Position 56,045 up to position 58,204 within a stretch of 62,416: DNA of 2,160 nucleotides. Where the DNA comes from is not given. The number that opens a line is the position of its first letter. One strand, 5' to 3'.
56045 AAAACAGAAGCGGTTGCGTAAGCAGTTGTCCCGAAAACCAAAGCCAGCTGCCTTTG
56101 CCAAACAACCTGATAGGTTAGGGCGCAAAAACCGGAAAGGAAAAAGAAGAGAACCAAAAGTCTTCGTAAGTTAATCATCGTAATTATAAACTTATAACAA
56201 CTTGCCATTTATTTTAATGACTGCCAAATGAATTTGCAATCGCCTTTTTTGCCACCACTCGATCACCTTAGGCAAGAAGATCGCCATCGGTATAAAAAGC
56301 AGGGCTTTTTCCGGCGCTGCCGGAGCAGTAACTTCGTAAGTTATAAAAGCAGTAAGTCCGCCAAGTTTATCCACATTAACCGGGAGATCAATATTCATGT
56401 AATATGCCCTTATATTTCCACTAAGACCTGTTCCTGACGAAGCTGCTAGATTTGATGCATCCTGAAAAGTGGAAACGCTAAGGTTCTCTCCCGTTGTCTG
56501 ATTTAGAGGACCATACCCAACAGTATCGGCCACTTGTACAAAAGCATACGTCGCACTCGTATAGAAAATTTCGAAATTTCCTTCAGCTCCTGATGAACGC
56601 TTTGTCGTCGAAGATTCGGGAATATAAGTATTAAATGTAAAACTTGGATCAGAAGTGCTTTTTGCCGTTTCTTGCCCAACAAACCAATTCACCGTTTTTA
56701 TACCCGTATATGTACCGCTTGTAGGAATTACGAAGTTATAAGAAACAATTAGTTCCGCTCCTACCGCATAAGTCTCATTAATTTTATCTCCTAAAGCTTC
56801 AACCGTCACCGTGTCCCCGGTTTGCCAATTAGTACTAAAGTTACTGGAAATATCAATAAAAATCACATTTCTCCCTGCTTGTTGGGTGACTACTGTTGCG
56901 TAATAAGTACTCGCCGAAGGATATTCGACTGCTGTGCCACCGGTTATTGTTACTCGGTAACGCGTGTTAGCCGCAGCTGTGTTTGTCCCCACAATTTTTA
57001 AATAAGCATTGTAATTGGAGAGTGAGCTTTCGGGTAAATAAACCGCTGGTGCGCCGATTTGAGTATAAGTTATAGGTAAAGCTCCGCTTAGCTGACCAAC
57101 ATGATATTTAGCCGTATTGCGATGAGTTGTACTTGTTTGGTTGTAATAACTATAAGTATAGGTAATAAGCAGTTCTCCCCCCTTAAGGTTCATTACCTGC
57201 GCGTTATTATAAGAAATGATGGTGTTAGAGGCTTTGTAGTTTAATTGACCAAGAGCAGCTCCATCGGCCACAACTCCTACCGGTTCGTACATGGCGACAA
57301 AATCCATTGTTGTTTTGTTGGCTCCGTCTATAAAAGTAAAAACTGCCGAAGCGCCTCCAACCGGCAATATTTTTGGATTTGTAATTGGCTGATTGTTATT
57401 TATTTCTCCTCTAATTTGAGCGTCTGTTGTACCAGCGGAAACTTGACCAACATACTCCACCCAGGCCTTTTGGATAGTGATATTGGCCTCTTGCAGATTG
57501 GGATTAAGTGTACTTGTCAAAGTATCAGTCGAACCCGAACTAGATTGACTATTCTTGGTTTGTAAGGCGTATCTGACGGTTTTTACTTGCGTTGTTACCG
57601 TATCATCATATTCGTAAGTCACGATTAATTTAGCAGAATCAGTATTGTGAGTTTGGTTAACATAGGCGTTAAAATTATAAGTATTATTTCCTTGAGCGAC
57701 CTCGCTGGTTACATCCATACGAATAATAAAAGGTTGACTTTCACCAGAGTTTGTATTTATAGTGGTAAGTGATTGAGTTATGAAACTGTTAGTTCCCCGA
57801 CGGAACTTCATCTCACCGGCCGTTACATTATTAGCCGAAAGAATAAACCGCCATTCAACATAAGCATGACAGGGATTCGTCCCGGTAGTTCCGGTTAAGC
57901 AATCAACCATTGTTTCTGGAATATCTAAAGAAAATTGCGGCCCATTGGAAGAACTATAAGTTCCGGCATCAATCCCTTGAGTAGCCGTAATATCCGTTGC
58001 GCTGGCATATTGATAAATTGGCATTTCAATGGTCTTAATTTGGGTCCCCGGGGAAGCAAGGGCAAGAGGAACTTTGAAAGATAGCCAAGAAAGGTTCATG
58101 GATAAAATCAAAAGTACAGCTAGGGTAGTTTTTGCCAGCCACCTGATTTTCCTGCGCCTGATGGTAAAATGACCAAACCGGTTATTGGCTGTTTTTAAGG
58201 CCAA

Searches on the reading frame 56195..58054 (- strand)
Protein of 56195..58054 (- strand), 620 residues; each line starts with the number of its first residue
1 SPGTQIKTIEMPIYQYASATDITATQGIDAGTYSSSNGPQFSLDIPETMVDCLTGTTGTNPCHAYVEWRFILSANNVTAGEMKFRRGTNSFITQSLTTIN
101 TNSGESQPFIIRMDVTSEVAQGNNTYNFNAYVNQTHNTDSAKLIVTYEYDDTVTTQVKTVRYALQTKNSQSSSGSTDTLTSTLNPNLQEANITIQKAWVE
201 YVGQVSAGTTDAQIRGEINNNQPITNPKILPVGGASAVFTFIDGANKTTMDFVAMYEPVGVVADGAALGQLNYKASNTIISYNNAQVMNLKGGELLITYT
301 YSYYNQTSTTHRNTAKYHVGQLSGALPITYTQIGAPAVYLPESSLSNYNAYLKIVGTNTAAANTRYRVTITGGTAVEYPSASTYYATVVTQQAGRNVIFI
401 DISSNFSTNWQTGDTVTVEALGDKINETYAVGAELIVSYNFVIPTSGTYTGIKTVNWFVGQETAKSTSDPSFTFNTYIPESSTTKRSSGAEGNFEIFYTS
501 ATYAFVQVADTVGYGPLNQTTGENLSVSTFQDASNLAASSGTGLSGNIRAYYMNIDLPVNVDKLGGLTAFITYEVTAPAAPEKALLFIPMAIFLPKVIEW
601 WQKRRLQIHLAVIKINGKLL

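Call 54: find_homologous_proteins(query=window:56195-58054:-, max_evalue=0.001)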
Query seq(620 aa) (620 aa): 3 proteins with E <= 0.001 among 8000 candidates.
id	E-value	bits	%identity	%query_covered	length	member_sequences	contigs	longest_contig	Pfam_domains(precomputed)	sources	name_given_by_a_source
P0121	2.1e-36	144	31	79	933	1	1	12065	-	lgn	-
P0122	1.6e-12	65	28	62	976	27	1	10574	-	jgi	jgi:hypothetical protein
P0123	2.0e-11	62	27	79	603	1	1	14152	-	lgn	-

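Call 56: find_encoding_contigs(protein=P0121, flank=8000, max_places=1)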
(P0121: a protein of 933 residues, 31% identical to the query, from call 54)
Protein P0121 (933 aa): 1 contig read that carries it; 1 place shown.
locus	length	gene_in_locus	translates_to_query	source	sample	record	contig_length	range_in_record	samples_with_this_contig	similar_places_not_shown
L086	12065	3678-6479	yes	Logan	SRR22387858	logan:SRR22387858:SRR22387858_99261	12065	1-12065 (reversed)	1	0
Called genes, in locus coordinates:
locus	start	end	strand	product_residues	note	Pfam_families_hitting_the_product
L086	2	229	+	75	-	?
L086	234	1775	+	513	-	PF02384:N6_Mtase, PF07669:Eco57I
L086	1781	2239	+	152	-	-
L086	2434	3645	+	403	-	PF16656:Pur_ac_phosph_N (faint), PF01471:PG_binding_1 (weak)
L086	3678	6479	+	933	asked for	-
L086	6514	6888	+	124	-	PF05635:23S_rRNA_IVP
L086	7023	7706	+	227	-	-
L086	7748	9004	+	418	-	PF05048:NosD, PF13229:Beta_helix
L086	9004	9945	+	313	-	-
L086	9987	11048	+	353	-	-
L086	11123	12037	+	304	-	-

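Call 57: find_encoding_contigs(protein=P0123, flank=8000, max_places=1)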
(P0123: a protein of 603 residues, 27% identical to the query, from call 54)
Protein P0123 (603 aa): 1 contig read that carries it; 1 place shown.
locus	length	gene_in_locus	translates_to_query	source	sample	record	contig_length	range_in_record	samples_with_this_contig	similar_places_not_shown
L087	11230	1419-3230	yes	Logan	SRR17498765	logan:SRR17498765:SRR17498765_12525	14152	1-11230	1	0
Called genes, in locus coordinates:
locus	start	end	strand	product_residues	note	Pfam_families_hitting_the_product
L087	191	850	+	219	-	-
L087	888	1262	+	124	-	PF05635:23S_rRNA_IVP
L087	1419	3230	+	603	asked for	-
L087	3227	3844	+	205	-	PF09721:Exosortase_EpsH (weak)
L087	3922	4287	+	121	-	PF05635:23S_rRNA_IVP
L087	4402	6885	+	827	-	PF00535:Glycos_transf_2, PF13641:Glyco_tranf_2_3 (weak), PF00535:Glycos_transf_2 (weak), PF01644:Chitin_synth_1 (faint), PF13641:Glyco_tranf_2_3, PF13632:Glyco_trans_2_3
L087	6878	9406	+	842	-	PF10131:PTPS_related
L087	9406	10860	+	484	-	PF02310:B12-binding, PF04055:Radical_SAM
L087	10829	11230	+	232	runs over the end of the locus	PF00535:Glycos_transf_2, PF13641:Glyco_tranf_2_3 (weak)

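Call 59: search_protein_families(library=ncbifam, proteins=[L087:3227-3844:+, L087:1419-3230:+, L087:4402-6885:+, L087:6878-9406:+, L087:9406-10860:+], max_evalue=0.01)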
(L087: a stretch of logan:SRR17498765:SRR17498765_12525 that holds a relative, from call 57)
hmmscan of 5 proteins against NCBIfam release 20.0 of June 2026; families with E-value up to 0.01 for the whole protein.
L087:3227-3844:+ (205 aa): 7 families
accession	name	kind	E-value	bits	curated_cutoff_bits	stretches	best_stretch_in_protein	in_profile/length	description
TIGR03110.1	exosort_Gpos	exception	4.2e-24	85.5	102.75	1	10-190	5-182/187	exosortase family protein XrtG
TIGR04178.1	exo_archaeo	signature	9.7e-12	45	23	1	101-183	6-91/97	exosortase/archaeosortase family protein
TIGR03762.1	archaeo_artC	exception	9.4e-07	28.9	100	1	41-182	126-271/274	archaeosortase C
NF046081.1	exosort_XrtX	exception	1.2e-06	28.6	170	1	34-185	7-159/168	exosortase X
TIGR04175.1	archaeo_artD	exception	8.3e-05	22.6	125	1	76-182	40-139/150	archaeosortase D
NF012138.0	exosort_XrtR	exception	0.00028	21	150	1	92-179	58-148/160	exosortase R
TIGR04293.1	archaeo_artF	exception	0.0033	17.5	150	1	33-181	16-153/166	archaeosortase family protein ArtF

L087:1419-3230:+ (603 aa): 0 families

L087:4402-6885:+ (827 aa): 27 families (the best 25 are shown)
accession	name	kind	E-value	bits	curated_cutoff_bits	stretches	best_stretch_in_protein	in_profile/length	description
TIGR03111.1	glyc2_xrt_Gpos1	hypoth_equivalog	1.1e-74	251.9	363.95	2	273-593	114-417/439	TIGR03111 family XrtG-associated glycosyltransferase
TIGR03937.1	PgaC_IcaA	equivalog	2.8e-31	108.9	422.3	3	25-85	35-93/407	poly-beta-1,6-N-acetyl-D-glucosamine synthase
TIGR03965.1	mycofact_glyco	equivalog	3.7e-14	52.5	280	1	26-86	65-125/467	mycofactocin biosynthesis glycosyltransferase MftF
TIGR04242.1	nodulat_NodC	equivalog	1.2e-12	47.5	550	1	25-81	38-94/395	chitooligosaccharide synthase NodC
NF053846.1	glyco_with_XrtP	equivalog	9.4e-12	44.3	520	1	289-590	131-432/440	XrtP-associated glycosyltransferase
NF041875.1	EPS_EpsD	equivalog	3.4e-11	43.1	370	1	37-85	1-49/325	exopolysaccharide biosynthesis glycosyltransferase EpsD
TIGR03030.1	CelA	equivalog_domain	1.4e-10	39.9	699.1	1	15-79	111-176/714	UDP-forming cellulose synthase catalytic subunit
NF038299.1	EPS_HpsN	equivalog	2.7e-10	39.7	425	2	275-361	66-149/317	hormogonium polysaccharide biosynthesis glycosyltransferase HpsN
TIGR03469.1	HpnB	hypoth_equivalog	1.4e-09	37.4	379.25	1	31-82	40-90/386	hopene-associated glycosyltransferase HpnB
NF041865.1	EpsU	equivalog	3.9e-09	36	700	1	36-84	40-88/394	exopolysaccharide biosynthesis GT2 family glycosyltransferase EpsU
NF045692.1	OglycostaseCruG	equivalog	2.7e-08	33.2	600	1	22-86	28-90/386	2'-O-glycosyltransferase CruG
NF007482.0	PRK10073.1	equivalog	4.6e-08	32.4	423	1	34-85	5-54/334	glycosyltransferase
NF047588.1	GlcsyltransPgfSStrep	equivalog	4.4e-07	29.4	500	1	36-85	2-53/308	glycosyltransferase PgfS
TIGR04283.1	glyco_like_mftF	equivalog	1.6e-06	27.9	182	1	38-84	2-46/221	TIGR04283 family arsenosugar biosynthesis glycosyltransferase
NF050050.1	ProtGlycPglI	equivalog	2.3e-06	27.2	500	1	35-114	2-79/306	GalNAc(5)-diNAcBac-PP-undecaprenol beta-1,3-glucosyltransferase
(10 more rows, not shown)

L087:6878-9406:+ (842 aa): 0 families

L087:9406-10860:+ (484 aa): 48 families (the best 25 are shown)
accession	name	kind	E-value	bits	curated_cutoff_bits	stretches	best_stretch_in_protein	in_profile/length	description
TIGR03471.1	HpnJ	equivalog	8.2e-79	265.7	577.6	1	1-449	1-445/472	hopanoid biosynthesis associated radical SAM protein HpnJ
TIGR02026.1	BchE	equivalog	6.3e-56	190.2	481.35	1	26-441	13-432/497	magnesium-protoporphyrin IX monomethyl ester anaerobic oxidative cyclase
NF033070.1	rSAM_AprD4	equivalog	2.1e-42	145.6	500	1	2-430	7-425/456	AprD4 family radical SAM diol-dehydratase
NF050148.1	rSAM_ApyD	equivalog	1.1e-41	143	750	1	91-441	90-434/645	RiPP biosynthesis radical SAM protein ApyD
TIGR04367.1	HpnR_B12_rSAM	equivalog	4.7e-39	134.2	650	1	34-416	21-393/490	hopanoid C-3 methylase HpnR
TIGR04479.1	bcpD_PhpK_rSAM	subfamily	3.9e-37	127.8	600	1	33-376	70-413/504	PhpK family radical SAM P-methyltransferase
TIGR04072.2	rSAM_ladder_B12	equivalog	4e-37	127.9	360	1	31-434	14-409/443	lipid biosynthesis B12-binding/radical SAM protein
TIGR04014.1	B12_SAM_MJ_0865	equivalog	3e-36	125.2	360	1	41-396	17-360/434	methyl-coenzyme M reductase glutamine C-methyltransferase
NF038361.1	rSAM_Sden_1168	equivalog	4.8e-36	124.4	575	1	29-438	79-516/560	Sden_1168 family B12-binding radical SAM P-methyltransferase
TIGR04385.1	B12_rSAM_cofa1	equivalog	1.1e-31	110.6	450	1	34-372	19-364/438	B12 lower ligand biosynthesis radical SAM protein BzaD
TIGR03975.1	rSAM_ocin_1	subfamily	4.1e-27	94.9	281.85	1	97-372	150-430/606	RiPP maturation radical SAM C-methyltransferase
TIGR04295.1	B12_rSAM_oligo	hypoth_equivalog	3e-26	92.1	400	1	34-334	24-325/422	TIGR04295 family B12-binding domain-containing radical SAM protein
TIGR04013.1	B12_SAM_MJ_1487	hypoth_equivalog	5.2e-26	91.4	251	1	63-394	30-357/382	TIGR04013 family B12-binding domain/radical SAM domain-containing protein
NF040546.1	rSAM_CUAEP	equivalog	1.4e-20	73.4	500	1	34-370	12-339/468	CUAEP/CCAEP-tail radical SAM (seleno)protein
NF033712.0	B12_rSAM_KedN5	subfamily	1e-19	70.2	700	1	52-362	39-360/624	KedN5 family methylcobalamin-dependent radical SAM C-methyltransferase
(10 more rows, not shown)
